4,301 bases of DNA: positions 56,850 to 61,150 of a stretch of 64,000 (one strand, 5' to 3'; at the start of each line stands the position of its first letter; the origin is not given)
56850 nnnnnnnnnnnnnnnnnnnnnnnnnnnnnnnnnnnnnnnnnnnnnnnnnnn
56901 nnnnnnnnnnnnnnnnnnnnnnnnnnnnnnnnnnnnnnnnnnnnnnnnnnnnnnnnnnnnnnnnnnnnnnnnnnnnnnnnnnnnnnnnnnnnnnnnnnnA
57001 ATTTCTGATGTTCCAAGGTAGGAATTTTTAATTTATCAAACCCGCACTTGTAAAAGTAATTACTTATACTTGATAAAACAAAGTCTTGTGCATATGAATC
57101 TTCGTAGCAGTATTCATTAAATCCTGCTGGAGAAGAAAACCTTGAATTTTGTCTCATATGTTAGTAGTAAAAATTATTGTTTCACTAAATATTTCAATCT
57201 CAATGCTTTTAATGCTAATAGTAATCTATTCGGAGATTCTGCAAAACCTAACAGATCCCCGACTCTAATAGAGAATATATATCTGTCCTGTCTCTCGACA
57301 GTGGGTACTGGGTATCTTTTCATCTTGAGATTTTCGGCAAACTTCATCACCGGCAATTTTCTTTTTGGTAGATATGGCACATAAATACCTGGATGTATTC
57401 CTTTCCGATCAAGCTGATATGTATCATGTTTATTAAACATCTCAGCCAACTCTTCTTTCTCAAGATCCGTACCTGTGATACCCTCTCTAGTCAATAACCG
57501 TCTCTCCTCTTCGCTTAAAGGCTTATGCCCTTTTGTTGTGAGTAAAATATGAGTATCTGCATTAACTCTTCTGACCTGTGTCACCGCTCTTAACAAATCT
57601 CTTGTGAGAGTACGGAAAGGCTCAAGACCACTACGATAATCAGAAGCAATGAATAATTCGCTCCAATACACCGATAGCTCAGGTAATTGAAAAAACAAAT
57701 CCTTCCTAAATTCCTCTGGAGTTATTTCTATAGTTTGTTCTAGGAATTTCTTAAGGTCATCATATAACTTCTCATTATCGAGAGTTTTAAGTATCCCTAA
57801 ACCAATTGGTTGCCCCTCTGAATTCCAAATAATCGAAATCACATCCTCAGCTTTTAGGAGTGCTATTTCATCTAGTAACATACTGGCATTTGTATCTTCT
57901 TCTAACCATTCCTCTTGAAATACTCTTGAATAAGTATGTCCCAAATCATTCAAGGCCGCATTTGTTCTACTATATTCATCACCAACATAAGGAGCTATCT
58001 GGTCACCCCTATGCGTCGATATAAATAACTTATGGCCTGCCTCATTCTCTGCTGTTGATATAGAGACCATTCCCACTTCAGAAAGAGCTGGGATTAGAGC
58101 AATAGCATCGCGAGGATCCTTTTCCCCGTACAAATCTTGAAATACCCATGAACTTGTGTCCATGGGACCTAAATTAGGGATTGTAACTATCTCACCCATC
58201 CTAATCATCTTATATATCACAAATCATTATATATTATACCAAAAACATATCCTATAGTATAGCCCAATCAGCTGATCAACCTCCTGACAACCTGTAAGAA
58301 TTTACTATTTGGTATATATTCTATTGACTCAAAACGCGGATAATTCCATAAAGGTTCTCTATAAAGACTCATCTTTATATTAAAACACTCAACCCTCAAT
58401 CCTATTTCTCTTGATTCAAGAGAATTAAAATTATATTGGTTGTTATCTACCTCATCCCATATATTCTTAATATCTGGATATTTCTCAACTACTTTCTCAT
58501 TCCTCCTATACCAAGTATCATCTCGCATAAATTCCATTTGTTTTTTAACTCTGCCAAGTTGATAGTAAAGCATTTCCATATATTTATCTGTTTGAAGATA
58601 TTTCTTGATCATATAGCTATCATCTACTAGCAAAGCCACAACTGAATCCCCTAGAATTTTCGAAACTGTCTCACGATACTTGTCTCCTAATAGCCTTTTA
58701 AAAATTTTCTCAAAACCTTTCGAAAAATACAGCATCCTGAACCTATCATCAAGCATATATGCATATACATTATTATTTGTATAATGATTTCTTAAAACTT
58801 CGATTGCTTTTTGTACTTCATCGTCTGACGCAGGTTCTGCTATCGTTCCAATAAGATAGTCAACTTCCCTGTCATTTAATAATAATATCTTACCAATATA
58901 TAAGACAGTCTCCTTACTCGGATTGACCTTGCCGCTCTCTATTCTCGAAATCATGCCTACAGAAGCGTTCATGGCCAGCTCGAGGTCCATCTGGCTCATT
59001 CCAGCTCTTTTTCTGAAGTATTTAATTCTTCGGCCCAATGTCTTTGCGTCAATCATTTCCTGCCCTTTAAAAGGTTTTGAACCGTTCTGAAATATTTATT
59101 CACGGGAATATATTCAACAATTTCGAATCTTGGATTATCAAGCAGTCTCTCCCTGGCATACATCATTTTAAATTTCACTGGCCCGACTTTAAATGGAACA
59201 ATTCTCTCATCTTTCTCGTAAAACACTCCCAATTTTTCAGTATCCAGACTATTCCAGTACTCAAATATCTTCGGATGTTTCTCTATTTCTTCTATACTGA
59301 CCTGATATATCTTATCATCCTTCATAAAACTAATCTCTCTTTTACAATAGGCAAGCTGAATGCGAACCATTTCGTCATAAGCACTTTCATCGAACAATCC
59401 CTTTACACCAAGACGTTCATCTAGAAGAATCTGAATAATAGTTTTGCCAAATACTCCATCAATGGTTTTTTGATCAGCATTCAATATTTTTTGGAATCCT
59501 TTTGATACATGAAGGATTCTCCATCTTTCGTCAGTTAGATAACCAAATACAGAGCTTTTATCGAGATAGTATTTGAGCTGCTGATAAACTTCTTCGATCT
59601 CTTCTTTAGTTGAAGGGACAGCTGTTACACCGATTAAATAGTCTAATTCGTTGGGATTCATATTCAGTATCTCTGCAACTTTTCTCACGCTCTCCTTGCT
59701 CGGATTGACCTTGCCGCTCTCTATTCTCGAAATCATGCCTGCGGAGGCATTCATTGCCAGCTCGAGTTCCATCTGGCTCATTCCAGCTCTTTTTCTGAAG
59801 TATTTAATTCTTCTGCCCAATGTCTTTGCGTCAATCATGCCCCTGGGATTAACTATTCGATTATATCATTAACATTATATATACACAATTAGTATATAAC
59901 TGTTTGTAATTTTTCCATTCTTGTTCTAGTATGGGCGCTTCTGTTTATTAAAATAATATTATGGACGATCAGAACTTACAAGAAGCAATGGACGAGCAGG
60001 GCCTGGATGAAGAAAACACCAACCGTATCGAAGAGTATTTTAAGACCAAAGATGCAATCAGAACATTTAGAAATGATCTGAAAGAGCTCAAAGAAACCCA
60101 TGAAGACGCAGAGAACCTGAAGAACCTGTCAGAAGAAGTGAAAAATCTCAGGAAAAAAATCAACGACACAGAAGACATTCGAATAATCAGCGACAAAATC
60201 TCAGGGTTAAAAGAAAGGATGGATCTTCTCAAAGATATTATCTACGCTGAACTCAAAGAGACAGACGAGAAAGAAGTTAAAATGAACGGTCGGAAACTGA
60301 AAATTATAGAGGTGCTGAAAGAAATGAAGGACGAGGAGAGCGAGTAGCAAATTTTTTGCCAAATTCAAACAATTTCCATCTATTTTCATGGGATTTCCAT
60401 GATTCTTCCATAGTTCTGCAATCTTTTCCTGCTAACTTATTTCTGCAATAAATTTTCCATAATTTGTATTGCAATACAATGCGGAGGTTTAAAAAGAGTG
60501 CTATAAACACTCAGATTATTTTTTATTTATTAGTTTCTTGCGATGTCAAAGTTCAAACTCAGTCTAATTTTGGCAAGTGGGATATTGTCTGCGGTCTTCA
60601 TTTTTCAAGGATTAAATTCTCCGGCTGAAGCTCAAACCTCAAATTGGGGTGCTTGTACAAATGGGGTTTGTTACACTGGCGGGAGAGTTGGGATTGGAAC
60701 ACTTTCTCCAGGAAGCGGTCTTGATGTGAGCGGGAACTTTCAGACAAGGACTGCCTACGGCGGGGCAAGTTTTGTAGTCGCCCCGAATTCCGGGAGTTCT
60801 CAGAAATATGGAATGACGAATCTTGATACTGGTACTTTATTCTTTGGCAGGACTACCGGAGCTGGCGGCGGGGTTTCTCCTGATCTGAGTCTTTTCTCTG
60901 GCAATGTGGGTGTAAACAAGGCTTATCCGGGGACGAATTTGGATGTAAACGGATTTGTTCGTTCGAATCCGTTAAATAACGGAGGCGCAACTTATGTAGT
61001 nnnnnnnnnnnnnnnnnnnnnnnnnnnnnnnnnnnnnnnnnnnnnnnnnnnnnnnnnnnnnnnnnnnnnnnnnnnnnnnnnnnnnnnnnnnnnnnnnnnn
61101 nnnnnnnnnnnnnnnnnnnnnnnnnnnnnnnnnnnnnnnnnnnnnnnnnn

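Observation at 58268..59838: Tandem duplicated XRE-HTH/large-C-domain regulators with about 147-bp near-identical 5' ends and ATGA translational coupling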

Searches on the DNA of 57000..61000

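Call 67: search_rna_families(source=window, start=57000, end=61000, threshold=evalue, max_evalue=1)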
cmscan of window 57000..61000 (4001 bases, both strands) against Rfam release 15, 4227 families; matches with E-value up to 1: 1.
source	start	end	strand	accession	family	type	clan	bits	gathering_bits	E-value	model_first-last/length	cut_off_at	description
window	60464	60554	-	RF02956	DUF2693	Gene; sRNA;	-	22.4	81.3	0.27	1-165/165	no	DUF2693 RNA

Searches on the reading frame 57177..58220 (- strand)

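Call 5: search_protein_families(library=pfam, proteins=[window:57177-58220:-], max_evalue=1)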
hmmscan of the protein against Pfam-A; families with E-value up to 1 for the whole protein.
window:57177-58220:- (348 aa): 1 family
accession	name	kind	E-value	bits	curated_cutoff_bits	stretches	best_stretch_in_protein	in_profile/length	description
PF14410.12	GH-E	-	0.092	13.8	25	1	231-270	20-56/68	HNH/ENDO VII superfamily nuclease with conserved GHE residues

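Call 9: search_protein_families(library=ncbifam, proteins=[window:57177-58220:-], max_evalue=1)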
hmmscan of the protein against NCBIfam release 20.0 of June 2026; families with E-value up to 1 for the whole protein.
window:57177-58220:- (348 aa): 1 family
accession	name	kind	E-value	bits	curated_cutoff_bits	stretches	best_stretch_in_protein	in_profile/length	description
NF000513.2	blaFTU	exception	0.032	14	600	1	124-163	235-274/287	FTU family class A beta-lactamase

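Call 75: search_protein_families(library=padloc, proteins=[window:57177-58220:-], max_evalue=0.01)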
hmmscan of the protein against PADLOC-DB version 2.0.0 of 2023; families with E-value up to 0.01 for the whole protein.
window:57177-58220:- (348 aa): 0 families

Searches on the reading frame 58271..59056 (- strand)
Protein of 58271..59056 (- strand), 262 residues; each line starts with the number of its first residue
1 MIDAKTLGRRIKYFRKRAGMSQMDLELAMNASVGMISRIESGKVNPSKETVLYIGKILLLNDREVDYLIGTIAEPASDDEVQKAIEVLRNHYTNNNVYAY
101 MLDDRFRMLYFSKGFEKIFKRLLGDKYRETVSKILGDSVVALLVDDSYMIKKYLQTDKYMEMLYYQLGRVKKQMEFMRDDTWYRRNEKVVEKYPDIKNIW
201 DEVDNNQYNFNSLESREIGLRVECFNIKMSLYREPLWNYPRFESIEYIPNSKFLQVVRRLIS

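Call 5: search_protein_families(library=pfam, proteins=[window:58271-59056:-], max_evalue=1)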
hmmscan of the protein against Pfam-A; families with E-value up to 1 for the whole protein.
window:58271-59056:- (262 aa): 3 families
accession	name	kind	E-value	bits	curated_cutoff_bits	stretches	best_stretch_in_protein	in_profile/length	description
PF13560.12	HTH_31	-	2e-07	31.6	27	1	7-68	2-64/64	Helix-turn-helix domain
PF01381.28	HTH_3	-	4.7e-07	30.2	23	1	11-51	1-41/55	Helix-turn-helix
PF13596.12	PAS_10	-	0.13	13.3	22.1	0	92-126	5-39/106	PAS domain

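Call 9: search_protein_families(library=ncbifam, proteins=[window:58271-59056:-], max_evalue=1)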
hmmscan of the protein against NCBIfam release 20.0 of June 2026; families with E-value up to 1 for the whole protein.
window:58271-59056:- (262 aa): 11 families
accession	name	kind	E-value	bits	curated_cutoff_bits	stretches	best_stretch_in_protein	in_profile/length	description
NF041951.1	phage_RstR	subfamily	3.1e-06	27.4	80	1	7-84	3-77/108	RstR family transcriptional repressor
TIGR00270.2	TIGR00270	equivalog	1.9e-05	24.5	110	1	9-58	78-127/159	multiprotein bridging factor aMBF1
TIGR03070.1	couple_hipB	subfamily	5e-05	23.2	71.65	1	6-54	2-50/58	type II toxin-antitoxin system Y4mF family antitoxin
NF007257.0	PRK09706.1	subfamily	6.1e-05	22.9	101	1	3-58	2-57/135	transcriptional repressor DicA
NF006015.0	PRK08154.1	subfamily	0.00061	19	204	1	5-74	29-95/314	anaerobic benzoate catabolism transcriptional regulator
TIGR03830.1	CxxCG_CxxCG_HTH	subfamily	0.00092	19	61.8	1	3-51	62-110/127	type II TA system antitoxin MqsA family protein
NF007408.0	PRK09943.1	equivalog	0.0023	17.5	211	1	6-60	7-61/185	HTH-type transcriptional regulator PuuR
NF046032.1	TransRegSlrRBacil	equivalog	0.015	15.4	250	1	7-58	2-54/149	HTH-type transcriptional regulator SlrR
NF047948.1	male_kill_WMK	equivalog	0.022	14.2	300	1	6-64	162-220/300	WO male-killing family protein Wmk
NF058600.1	TransRegSco1979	equivalog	0.022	13.8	350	1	6-52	8-54/280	Sco1979 family transcriptional regulator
NF007481.0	PRK10072.1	equivalog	0.098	13.2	110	1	11-50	38-77/96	HTH-type transcriptional regulator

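Call 75: search_protein_families(library=padloc, proteins=[window:58271-59056:-], max_evalue=0.01)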
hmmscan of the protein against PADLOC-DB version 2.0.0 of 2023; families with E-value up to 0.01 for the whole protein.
window:58271-59056:- (262 aa): 7 families
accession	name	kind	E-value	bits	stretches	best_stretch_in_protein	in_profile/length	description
PDLC02926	HTH_VI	-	7.8e-06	24.1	1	7-52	2-47/92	-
PDLC03954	RmrA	-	3.6e-05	20.9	1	8-60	12-64/380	-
PDLC03944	RmrA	-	0.00084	16.5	1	5-58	5-58/384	-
PDLC04142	capH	-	0.00087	18.3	1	5-75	5-72/103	capH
PDLC03949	RmrA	-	0.0021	15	1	9-59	5-55/363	-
PDLC03951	RmrA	-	0.0026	14.8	1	8-60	10-62/400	-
PDLC03947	RmrA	-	0.0035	14.2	1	5-58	10-63/383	-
